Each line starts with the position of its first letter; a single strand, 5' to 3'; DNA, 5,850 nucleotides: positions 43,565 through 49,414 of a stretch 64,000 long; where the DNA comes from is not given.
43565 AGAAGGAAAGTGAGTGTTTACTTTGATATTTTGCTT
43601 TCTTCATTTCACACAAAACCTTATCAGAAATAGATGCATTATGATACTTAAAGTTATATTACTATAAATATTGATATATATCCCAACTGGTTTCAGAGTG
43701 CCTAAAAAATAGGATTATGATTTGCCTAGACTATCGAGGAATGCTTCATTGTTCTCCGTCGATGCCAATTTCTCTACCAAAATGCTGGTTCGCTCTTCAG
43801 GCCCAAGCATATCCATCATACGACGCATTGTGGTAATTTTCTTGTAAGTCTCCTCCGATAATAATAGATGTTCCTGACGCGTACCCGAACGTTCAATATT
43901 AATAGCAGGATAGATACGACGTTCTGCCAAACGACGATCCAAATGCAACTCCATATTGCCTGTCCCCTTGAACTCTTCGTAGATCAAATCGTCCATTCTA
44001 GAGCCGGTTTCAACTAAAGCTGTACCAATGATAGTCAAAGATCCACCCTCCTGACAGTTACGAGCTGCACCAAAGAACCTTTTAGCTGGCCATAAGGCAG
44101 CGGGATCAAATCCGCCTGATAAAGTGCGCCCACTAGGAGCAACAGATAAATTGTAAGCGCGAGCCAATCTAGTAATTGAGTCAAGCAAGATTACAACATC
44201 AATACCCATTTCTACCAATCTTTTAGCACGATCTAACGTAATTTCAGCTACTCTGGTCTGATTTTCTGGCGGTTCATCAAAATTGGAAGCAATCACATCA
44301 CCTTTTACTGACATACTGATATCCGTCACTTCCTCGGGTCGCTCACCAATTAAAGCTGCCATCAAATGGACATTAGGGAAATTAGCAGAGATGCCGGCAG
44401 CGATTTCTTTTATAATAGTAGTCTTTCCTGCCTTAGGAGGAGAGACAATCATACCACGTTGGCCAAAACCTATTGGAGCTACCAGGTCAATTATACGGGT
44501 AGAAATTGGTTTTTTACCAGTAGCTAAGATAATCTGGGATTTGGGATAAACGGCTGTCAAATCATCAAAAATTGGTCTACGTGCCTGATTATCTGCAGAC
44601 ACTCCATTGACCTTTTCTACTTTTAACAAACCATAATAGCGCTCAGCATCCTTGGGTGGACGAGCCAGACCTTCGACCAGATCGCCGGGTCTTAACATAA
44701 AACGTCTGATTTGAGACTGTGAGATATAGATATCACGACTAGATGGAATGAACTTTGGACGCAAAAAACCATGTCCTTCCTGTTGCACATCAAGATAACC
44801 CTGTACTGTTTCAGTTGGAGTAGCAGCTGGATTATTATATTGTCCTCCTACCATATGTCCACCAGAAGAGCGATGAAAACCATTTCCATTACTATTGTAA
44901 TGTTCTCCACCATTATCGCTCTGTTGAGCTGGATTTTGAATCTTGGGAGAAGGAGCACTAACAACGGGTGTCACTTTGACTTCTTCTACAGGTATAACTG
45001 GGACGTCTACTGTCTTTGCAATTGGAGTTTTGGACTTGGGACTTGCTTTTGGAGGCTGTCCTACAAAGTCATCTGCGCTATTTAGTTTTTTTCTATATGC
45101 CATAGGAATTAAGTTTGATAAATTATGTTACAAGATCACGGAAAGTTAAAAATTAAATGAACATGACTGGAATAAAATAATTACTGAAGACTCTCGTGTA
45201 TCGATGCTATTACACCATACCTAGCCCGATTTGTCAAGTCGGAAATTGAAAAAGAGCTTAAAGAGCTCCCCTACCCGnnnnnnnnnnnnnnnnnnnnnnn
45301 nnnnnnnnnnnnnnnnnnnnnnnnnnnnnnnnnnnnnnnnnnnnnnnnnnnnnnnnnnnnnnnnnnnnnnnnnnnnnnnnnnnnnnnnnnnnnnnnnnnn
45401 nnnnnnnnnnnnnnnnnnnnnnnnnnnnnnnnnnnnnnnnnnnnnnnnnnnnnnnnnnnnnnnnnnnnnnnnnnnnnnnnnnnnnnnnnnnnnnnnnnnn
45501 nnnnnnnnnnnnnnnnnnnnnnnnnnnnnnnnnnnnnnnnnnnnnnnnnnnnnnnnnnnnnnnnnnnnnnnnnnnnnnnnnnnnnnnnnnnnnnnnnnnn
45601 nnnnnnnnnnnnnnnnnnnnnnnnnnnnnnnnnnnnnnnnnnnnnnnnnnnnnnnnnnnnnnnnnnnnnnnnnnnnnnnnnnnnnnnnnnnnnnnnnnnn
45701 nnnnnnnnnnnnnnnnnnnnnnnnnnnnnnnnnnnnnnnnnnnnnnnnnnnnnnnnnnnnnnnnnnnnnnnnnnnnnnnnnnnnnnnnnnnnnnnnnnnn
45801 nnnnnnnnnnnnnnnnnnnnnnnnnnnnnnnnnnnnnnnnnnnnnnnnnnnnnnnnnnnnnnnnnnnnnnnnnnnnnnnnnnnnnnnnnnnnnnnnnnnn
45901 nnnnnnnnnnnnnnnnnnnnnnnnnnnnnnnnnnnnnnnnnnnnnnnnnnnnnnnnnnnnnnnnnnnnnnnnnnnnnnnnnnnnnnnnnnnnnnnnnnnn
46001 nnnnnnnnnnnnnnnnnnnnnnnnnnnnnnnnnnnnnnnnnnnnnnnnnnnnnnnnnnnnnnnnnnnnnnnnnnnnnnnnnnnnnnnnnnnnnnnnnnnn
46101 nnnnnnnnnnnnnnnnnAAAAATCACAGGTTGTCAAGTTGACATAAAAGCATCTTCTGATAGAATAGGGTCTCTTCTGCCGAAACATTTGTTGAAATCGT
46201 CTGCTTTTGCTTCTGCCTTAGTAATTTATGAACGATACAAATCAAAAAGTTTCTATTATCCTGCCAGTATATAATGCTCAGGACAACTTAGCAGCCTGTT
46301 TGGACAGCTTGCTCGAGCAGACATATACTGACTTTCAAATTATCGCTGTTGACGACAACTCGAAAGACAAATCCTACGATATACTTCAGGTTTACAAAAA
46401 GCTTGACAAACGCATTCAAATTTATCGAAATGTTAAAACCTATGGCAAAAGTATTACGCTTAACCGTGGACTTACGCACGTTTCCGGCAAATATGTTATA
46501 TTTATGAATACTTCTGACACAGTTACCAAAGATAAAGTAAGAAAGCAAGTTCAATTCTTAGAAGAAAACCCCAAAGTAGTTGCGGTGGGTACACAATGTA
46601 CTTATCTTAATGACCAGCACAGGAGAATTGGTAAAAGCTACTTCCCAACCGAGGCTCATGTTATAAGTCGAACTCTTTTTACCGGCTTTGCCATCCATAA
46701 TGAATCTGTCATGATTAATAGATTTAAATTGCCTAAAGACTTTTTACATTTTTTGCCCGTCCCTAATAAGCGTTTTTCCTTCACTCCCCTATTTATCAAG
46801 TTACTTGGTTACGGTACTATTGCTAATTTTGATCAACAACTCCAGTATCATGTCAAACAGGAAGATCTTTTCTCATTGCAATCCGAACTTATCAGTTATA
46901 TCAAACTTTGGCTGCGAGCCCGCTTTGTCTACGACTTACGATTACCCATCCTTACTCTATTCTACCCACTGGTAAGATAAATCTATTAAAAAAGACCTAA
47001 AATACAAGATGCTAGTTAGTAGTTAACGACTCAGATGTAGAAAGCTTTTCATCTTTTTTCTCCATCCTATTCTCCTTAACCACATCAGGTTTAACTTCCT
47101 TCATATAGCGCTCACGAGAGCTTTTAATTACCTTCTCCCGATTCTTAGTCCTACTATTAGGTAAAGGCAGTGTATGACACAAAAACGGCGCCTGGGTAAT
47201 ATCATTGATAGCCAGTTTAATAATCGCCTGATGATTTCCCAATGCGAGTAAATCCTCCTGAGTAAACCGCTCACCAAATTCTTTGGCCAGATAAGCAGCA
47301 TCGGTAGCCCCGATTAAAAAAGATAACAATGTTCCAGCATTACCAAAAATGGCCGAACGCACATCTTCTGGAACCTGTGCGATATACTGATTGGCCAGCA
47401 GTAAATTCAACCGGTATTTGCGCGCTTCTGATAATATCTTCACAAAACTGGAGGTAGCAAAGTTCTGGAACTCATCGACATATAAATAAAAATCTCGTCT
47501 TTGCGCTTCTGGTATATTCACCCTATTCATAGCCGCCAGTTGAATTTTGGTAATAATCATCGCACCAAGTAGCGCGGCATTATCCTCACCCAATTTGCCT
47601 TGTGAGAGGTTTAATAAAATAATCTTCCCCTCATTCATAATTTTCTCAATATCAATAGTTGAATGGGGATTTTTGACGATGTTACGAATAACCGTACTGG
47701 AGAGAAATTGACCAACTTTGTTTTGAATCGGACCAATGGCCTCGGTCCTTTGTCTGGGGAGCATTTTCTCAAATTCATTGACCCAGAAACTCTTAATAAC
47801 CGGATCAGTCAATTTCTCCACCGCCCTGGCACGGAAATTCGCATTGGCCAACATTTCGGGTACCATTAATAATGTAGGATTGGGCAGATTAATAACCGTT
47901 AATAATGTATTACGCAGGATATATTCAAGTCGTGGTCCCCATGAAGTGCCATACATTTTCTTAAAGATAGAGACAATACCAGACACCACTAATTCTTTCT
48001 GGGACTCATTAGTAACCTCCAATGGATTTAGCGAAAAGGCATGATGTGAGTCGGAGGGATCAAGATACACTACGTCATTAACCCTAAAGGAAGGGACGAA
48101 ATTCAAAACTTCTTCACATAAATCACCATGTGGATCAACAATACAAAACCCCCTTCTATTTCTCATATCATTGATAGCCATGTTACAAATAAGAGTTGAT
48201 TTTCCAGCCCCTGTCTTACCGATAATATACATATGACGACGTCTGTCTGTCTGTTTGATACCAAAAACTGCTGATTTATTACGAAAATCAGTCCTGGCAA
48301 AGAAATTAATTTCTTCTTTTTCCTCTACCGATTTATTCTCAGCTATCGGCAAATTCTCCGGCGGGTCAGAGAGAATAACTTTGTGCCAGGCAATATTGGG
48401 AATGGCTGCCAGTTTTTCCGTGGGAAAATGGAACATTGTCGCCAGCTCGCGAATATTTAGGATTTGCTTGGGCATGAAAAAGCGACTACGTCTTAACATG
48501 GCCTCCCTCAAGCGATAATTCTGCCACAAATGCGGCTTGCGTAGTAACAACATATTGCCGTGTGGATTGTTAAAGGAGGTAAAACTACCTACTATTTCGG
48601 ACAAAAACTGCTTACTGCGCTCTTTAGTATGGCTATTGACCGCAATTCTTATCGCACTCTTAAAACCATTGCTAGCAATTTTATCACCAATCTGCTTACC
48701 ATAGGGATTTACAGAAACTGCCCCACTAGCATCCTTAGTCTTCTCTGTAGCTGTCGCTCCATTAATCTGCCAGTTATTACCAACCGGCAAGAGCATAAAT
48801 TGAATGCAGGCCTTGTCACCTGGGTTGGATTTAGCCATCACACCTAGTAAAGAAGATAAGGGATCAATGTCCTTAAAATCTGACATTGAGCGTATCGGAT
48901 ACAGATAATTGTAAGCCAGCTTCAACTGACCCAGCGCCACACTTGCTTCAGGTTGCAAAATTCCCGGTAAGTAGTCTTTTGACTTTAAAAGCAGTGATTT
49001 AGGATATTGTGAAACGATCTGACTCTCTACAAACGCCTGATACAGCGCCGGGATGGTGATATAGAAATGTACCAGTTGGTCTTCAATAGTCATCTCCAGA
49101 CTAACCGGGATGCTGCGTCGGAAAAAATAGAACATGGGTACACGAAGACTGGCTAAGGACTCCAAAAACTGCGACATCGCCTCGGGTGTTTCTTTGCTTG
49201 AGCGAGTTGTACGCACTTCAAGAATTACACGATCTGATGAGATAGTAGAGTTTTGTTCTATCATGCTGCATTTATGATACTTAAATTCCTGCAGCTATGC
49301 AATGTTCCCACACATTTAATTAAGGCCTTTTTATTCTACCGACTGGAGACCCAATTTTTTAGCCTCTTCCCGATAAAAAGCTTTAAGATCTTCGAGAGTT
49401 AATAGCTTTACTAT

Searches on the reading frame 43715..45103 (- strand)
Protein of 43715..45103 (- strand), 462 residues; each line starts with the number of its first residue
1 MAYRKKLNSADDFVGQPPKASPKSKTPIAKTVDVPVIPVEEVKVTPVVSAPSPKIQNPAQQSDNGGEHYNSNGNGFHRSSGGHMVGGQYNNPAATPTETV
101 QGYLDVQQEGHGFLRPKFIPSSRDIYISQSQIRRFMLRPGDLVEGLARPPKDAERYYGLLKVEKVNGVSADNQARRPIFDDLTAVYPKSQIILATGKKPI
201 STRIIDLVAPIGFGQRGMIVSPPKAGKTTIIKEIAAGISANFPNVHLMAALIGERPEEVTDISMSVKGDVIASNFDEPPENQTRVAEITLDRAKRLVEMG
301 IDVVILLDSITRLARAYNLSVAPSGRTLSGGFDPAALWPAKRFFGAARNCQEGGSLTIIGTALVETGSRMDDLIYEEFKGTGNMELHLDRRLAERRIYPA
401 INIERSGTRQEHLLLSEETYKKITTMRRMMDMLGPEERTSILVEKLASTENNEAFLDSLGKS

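Call 130: list_cluster_members(proteins=[window:43715-45103:-, window:55354-56133:+, window:56153-57466:+, window:46228-46980:+, window:23776-25050:-])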
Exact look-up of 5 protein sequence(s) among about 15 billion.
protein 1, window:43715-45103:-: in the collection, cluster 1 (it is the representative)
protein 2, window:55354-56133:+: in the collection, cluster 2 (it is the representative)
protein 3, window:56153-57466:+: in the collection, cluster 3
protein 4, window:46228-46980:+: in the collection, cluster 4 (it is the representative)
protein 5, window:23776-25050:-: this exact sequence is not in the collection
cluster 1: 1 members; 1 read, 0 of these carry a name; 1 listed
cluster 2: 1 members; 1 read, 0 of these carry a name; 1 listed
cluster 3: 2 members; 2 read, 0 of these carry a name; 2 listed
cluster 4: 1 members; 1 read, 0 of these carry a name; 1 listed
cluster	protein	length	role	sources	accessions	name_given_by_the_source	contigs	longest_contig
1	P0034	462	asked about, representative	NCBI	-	-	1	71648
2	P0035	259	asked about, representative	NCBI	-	-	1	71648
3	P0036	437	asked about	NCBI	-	-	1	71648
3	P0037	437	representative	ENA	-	-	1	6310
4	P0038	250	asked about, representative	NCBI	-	-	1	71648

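Call 131: find_encoding_contigs(protein=P0037, flank=7000, max_places=5)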
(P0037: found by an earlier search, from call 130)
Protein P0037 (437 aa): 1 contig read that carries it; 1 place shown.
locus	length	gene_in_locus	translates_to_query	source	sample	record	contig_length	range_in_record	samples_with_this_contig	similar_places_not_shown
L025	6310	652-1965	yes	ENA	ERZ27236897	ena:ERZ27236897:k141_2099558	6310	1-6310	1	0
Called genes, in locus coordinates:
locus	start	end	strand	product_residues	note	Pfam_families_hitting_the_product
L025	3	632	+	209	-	?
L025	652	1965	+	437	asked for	PF00534:Glycos_transf_1, PF13692:Glyco_trans_1_4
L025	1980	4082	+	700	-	-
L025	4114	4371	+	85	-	-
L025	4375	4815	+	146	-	PF01850:PIN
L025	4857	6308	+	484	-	?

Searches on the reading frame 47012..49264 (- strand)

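Call 120: search_protein_families(library=pfam, proteins=[window:47012-49264:-], max_evalue=0.001)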
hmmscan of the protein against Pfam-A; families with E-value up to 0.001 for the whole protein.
window:47012-49264:- (750 aa): 4 families
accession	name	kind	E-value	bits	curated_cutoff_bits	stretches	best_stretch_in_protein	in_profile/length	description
PF10412.15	TrwB_AAD_bind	-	5.9e-08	32.4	20.5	0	337-388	10-61/387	Type IV secretion-system coupling protein DNA-binding domain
PF01935.23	DUF87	-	8.8e-07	29.7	23.2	1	342-555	23-203/220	Helicase HerA, central domain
PF12696.13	TraG-D_C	-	4e-06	27.2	22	1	593-666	3-82/126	TraM recognition site of TraD and TraG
PF12846.13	AAA_10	-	7.6e-05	22.3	27.5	1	341-487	20-162/362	AAA-like domain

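Call 121: search_protein_families(library=phrogs, proteins=[window:47012-49264:-], max_evalue=0.01)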
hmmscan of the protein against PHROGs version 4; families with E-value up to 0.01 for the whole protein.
window:47012-49264:- (750 aa): 4 families
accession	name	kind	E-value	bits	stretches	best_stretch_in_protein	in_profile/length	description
phrog_5156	-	unknown function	1.9e-79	268.7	2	193-740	269-817/824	-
phrog_7035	-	unknown function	1.8e-10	40.8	2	537-658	441-566/969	-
phrog_2666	-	head and packaging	2.7e-08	33.9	1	328-382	307-361/555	terminase large subunit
phrog_3551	-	moron, auxiliary metabolic gene and host takeover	1.4e-05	24.3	1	184-233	174-223/758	FtsK/SpoIIIE-like protein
